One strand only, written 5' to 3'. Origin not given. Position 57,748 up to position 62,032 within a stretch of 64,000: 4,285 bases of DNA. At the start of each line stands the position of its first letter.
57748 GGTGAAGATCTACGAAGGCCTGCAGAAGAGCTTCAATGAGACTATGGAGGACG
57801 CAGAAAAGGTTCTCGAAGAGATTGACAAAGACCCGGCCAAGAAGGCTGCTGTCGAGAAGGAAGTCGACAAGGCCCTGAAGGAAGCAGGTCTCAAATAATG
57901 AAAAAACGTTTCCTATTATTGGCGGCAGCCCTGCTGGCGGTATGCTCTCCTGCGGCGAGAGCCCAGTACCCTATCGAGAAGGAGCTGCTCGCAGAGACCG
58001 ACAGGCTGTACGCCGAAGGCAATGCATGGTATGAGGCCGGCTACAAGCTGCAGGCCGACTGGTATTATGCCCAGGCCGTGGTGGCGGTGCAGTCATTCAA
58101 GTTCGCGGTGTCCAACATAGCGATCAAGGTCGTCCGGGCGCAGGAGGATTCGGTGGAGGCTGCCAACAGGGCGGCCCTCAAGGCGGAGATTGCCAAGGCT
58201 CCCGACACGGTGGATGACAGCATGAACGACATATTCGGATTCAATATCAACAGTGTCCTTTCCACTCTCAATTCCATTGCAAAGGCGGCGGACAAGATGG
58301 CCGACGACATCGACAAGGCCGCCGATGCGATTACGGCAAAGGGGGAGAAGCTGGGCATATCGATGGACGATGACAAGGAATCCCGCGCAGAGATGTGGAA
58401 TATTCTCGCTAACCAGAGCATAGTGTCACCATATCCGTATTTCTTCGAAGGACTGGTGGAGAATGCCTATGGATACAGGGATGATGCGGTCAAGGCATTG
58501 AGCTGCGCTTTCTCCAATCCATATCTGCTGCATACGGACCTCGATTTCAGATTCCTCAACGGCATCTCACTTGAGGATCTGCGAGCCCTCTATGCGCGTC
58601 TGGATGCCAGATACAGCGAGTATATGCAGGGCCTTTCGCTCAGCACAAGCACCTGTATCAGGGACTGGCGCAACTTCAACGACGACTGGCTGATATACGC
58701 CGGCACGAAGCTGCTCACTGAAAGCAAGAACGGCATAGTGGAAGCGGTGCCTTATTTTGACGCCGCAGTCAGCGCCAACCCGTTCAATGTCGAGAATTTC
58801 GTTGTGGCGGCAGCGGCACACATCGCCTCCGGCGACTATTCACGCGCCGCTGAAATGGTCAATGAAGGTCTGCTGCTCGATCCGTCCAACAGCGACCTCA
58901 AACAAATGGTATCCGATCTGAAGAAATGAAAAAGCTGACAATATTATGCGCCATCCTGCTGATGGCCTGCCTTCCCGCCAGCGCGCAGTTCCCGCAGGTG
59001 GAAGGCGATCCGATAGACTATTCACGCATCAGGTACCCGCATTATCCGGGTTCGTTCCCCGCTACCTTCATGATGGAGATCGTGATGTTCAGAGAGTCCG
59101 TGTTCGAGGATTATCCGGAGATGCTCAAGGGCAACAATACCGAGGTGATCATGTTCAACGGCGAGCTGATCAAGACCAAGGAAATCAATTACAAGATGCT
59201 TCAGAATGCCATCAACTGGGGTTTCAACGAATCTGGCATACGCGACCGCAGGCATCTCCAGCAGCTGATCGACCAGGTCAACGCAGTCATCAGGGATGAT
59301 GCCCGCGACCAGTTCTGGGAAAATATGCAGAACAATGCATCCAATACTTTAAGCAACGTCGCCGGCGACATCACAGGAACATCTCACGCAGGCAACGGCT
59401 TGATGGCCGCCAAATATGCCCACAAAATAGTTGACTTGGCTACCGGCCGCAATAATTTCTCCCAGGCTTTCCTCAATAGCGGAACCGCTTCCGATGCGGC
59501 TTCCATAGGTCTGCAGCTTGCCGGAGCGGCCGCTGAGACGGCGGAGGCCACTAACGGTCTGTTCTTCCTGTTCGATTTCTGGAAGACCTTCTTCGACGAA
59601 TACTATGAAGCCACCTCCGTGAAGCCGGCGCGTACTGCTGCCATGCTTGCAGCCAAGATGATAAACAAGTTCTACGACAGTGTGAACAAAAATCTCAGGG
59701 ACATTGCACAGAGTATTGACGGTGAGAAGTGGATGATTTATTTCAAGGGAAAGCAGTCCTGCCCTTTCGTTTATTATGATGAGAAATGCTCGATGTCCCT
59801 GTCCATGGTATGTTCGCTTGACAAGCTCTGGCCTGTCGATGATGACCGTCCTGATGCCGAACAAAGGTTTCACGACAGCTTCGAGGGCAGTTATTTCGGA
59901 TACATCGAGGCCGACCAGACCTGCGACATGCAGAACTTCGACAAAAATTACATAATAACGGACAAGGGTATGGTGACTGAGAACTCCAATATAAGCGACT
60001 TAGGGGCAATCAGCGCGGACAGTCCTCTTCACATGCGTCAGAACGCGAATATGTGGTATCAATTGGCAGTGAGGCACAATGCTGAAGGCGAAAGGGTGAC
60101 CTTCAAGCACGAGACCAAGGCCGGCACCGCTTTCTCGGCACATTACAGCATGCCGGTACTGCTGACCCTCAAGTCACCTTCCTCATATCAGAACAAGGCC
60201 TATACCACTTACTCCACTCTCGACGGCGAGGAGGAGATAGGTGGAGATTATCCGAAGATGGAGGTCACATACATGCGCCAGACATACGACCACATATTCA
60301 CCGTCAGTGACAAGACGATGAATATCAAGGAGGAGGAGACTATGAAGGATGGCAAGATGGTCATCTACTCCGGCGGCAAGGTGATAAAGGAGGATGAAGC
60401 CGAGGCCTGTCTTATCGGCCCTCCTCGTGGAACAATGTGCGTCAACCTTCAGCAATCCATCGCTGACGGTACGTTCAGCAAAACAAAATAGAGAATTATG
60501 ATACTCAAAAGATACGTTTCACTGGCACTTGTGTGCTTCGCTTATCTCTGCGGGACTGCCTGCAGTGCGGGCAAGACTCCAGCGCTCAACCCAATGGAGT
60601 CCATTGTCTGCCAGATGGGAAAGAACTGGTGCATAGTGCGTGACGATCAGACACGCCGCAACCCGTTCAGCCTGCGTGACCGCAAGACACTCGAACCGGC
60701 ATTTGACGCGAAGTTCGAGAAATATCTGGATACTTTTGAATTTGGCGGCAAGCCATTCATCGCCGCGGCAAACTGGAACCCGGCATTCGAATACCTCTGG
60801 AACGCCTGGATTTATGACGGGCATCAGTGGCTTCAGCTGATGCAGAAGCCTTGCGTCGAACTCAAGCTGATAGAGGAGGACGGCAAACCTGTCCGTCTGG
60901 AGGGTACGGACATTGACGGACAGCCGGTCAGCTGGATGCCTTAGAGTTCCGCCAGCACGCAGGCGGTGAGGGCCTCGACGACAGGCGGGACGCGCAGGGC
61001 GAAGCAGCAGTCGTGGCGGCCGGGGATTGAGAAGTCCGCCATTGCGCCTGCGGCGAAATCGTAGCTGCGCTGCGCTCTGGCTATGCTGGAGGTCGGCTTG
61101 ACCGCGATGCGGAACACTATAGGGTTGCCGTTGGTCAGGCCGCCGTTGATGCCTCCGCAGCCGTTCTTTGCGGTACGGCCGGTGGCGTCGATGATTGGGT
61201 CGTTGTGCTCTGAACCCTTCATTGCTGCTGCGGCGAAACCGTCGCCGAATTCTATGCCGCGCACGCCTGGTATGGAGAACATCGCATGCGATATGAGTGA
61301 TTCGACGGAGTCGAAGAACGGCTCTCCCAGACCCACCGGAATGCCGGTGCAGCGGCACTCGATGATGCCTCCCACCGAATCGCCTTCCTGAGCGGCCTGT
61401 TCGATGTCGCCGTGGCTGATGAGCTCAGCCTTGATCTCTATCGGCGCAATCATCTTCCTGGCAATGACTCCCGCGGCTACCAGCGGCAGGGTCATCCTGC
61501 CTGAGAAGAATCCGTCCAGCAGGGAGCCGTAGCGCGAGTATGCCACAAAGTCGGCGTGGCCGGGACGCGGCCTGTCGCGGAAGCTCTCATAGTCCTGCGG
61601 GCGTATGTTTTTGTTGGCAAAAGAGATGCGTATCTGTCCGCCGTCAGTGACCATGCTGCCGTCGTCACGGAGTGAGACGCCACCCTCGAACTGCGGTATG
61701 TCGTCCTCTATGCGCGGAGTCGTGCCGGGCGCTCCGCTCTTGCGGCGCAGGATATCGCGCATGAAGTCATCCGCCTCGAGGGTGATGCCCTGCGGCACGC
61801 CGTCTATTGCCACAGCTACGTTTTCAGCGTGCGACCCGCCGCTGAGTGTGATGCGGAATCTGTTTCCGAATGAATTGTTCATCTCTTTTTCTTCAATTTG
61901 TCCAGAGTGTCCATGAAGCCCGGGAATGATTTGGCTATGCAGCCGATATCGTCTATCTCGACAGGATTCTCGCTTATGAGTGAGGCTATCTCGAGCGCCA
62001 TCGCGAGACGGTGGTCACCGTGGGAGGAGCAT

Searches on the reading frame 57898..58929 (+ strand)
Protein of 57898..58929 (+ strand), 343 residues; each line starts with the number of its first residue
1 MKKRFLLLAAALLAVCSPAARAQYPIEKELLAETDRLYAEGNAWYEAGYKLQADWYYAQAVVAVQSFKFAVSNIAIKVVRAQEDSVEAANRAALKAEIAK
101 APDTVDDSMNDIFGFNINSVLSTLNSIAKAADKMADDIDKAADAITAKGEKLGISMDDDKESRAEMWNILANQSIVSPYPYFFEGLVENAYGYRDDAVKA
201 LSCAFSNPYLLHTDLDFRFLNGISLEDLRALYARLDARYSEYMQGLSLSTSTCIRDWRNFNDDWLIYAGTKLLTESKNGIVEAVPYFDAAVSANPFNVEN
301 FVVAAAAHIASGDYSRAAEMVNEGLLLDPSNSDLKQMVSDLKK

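Call 78: search_protein_families(library=pfam, proteins=[window:57898-58929:+])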
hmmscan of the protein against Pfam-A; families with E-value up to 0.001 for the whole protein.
window:57898-58929:+ (343 aa): 1 family
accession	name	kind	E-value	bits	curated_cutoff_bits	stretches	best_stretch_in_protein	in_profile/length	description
PF14559.12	TPR_19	-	2.4e-05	25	25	1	282-339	9-66/68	Tetratricopeptide repeat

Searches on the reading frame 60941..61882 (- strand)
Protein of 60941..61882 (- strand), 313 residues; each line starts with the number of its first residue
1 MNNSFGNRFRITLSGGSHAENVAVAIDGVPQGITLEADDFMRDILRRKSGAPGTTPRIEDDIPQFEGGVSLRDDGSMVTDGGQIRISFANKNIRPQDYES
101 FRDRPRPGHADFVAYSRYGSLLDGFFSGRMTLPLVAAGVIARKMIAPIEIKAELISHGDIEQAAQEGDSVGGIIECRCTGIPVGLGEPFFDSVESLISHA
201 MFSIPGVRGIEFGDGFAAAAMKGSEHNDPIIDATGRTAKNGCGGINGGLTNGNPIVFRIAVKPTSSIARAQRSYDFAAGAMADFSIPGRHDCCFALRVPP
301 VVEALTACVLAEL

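Call 78: search_protein_families(library=pfam, proteins=[window:60941-61882:-])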
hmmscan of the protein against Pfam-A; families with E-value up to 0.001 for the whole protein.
window:60941-61882:- (313 aa): 1 family
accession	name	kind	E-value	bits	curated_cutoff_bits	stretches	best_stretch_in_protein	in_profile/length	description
PF01264.26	Chorismate_synt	-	5.8e-90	301.8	27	2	159-312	175-324/327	Chorismate synthase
